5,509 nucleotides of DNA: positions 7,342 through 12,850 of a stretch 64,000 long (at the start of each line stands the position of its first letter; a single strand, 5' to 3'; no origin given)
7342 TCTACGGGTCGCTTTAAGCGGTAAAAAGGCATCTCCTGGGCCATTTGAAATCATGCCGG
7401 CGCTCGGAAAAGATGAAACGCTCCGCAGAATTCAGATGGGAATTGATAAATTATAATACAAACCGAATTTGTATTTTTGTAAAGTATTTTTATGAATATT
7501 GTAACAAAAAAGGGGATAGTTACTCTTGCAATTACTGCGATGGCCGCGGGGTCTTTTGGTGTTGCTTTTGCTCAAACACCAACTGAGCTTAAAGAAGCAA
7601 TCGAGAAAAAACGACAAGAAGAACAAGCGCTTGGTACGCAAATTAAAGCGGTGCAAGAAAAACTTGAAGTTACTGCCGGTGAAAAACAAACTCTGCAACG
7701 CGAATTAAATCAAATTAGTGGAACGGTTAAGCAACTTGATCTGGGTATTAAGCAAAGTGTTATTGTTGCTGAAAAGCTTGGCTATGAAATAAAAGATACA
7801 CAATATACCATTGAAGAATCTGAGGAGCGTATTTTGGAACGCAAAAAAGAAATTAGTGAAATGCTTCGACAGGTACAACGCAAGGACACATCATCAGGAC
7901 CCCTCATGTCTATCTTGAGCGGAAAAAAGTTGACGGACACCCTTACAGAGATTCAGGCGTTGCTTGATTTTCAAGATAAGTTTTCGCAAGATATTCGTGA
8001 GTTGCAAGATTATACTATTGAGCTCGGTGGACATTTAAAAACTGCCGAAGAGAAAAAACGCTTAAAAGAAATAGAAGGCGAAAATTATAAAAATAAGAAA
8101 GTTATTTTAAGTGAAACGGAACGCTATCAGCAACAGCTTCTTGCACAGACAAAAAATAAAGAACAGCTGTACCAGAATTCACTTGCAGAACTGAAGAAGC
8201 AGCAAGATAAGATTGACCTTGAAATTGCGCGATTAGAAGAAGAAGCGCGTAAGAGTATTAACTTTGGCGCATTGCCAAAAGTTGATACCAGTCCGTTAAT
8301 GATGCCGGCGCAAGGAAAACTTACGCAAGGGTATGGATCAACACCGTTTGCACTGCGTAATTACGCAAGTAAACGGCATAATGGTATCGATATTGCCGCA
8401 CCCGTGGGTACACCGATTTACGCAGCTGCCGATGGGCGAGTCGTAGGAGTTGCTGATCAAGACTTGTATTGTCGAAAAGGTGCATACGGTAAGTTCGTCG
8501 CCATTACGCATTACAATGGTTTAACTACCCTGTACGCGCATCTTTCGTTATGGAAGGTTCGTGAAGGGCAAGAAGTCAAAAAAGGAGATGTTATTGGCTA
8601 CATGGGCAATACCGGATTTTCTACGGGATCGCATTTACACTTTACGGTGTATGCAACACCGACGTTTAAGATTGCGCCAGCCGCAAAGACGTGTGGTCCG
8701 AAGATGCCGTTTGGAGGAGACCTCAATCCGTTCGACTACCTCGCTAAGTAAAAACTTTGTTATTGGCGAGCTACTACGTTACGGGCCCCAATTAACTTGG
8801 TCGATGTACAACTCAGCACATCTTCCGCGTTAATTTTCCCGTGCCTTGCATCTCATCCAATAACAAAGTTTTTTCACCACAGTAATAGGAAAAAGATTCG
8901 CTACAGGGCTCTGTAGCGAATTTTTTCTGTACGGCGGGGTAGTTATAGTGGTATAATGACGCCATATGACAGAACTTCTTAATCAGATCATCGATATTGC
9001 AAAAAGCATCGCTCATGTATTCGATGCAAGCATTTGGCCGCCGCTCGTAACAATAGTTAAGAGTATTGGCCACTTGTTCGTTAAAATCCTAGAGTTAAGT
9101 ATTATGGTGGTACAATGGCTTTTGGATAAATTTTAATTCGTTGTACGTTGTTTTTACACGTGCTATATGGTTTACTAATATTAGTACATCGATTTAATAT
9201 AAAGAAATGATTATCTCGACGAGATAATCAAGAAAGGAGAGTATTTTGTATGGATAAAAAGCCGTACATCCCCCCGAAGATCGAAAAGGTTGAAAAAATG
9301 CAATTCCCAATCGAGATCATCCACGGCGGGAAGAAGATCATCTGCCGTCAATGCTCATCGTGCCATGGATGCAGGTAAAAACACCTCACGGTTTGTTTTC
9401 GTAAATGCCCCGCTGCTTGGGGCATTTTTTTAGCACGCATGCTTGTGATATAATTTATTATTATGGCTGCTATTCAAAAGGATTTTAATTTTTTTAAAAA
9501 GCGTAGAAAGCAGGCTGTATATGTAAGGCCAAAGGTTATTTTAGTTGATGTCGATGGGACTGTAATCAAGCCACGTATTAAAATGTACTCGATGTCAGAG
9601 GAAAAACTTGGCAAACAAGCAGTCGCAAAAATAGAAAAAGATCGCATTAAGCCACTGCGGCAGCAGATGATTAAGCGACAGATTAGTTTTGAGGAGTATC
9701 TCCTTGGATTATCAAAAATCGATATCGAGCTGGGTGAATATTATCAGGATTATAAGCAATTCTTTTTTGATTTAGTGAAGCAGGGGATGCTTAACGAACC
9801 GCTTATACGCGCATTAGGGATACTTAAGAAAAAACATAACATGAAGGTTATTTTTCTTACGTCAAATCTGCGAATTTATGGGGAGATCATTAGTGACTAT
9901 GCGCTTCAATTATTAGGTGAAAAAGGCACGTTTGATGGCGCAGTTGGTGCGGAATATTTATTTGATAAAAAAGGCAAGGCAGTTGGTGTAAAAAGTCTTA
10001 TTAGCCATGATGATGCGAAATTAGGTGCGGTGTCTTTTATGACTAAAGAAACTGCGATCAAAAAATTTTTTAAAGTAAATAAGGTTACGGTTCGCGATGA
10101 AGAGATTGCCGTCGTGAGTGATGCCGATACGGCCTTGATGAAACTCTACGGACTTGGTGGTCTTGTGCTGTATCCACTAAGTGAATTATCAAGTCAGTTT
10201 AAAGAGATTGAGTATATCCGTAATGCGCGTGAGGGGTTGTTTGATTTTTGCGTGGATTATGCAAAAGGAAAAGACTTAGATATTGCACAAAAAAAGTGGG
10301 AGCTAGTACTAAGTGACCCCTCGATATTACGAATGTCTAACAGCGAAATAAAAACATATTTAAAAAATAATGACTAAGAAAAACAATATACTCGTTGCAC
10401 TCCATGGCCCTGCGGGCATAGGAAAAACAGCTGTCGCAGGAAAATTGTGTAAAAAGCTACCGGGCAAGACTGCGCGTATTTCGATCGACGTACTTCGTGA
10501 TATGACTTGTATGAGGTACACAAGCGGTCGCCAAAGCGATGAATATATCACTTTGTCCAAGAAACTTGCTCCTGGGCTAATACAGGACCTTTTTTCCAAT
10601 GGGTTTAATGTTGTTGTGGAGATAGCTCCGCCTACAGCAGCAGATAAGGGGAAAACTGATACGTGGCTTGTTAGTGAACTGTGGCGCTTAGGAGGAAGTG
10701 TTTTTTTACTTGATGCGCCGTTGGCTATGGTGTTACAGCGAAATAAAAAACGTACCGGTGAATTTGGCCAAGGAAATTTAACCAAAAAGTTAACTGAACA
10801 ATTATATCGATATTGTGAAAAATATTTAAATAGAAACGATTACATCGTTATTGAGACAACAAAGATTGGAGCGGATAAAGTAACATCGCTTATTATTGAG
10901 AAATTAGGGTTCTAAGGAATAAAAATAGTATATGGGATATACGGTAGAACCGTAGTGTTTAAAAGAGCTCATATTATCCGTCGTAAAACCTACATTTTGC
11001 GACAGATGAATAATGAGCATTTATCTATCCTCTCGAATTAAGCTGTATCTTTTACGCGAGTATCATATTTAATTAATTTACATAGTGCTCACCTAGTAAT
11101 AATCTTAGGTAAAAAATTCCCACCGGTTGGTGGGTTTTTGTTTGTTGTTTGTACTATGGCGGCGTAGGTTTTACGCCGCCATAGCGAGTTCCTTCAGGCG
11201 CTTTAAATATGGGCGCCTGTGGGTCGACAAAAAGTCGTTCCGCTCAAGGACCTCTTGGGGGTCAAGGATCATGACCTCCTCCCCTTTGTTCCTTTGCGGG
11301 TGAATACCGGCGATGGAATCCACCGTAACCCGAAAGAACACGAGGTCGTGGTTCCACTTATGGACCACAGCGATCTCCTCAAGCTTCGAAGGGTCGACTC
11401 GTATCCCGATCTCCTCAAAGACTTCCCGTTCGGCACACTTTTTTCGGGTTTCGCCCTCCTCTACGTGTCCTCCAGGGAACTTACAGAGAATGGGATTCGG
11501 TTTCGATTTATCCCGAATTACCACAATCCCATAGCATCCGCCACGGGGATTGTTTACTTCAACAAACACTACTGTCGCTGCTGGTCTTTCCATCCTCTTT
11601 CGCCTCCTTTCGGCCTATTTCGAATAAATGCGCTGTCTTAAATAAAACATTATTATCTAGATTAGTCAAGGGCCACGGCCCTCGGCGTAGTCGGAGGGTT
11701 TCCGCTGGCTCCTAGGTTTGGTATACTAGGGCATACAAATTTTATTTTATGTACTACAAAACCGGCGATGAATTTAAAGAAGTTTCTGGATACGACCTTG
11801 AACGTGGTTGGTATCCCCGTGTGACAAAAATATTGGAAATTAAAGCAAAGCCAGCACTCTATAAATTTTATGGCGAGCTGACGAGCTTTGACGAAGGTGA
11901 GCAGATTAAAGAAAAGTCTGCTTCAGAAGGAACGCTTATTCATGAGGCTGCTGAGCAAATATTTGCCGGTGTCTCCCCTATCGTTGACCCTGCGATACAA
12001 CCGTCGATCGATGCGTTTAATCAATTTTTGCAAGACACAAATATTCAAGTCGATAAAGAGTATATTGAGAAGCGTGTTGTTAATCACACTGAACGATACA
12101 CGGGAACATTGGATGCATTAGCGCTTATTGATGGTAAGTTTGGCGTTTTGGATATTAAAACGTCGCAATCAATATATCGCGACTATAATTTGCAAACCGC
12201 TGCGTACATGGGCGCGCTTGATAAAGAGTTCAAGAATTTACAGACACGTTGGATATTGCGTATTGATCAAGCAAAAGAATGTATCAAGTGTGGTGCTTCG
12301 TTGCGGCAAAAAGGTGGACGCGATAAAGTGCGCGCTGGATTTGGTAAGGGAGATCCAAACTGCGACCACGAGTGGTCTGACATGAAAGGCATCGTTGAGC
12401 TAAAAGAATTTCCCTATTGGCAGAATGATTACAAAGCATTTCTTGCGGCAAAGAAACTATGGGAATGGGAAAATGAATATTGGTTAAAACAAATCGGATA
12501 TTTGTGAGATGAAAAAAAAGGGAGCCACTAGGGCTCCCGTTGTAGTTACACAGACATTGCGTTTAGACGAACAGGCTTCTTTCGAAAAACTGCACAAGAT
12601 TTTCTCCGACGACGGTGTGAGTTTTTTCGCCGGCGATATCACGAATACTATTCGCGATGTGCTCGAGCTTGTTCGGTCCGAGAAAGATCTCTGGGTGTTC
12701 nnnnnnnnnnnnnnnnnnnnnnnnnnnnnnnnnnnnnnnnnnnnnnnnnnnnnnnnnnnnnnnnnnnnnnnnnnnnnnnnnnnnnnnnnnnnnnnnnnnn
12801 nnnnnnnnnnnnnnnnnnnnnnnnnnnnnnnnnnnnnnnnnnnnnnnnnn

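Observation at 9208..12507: Split Pnkp-like kinase/phosphatase pair with Nudix and PD-(D/E)xK nuclease: candidate nucleic-acid end-healing or defence island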

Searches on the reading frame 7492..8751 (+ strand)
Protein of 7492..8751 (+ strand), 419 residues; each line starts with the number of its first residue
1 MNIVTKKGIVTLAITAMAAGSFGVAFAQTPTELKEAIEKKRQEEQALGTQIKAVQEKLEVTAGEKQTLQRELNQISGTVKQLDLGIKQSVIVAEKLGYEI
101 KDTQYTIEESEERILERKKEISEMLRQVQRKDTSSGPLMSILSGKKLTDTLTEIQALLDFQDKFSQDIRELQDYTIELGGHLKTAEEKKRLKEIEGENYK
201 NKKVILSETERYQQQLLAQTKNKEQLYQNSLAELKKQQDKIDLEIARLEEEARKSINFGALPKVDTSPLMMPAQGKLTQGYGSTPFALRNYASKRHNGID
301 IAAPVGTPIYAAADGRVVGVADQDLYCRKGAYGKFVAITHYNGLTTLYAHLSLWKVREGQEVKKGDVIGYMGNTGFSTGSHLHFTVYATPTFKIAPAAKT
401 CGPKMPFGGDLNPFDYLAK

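Call 3: search_protein_families(library=pfam, proteins=[window:7492-8751:+], max_evalue=0.1)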
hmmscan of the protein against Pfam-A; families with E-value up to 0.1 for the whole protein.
window:7492-8751:+ (419 aa): 6 families
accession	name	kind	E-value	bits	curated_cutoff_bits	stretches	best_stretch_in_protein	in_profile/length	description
PF01551.29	Peptidase_M23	-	4.8e-32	110.5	28.7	1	295-388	2-89/96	Peptidase family M23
PF13533.13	Biotin_lipoyl_2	-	5.1e-05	23.4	29.8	1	354-370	14-30/32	Biotin-lipoyl like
PF06008.19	Laminin_I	-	6.4e-05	23.2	34.6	1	34-134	39-140/259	Laminin Domain I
PF24568.1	CC_PcsB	-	0.0011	19.2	27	1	107-157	1-51/75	Peptidoglycan hydrolase PcsB, coiled-coil domain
PF25482.1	DUF7905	-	0.013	15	22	1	65-161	19-117/302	Domain of unknown function (DUF7905)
PF11325.14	DUF3127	-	0.097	13.3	27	0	177-222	1-45/85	Domain of unknown function (DUF3127)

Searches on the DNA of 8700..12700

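Call 74: search_rna_families(source=window, start=8700, end=12700, threshold=evalue, max_evalue=1)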
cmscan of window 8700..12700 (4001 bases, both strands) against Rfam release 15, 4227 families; matches with E-value up to 1: 1.
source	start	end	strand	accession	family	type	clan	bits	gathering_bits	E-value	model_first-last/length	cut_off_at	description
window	11873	11957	+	RF02089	CLRN1-AS1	Gene; lncRNA;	-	16.6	48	0.54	1-79/79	no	CLRN1 antisense RNA 1 conserved region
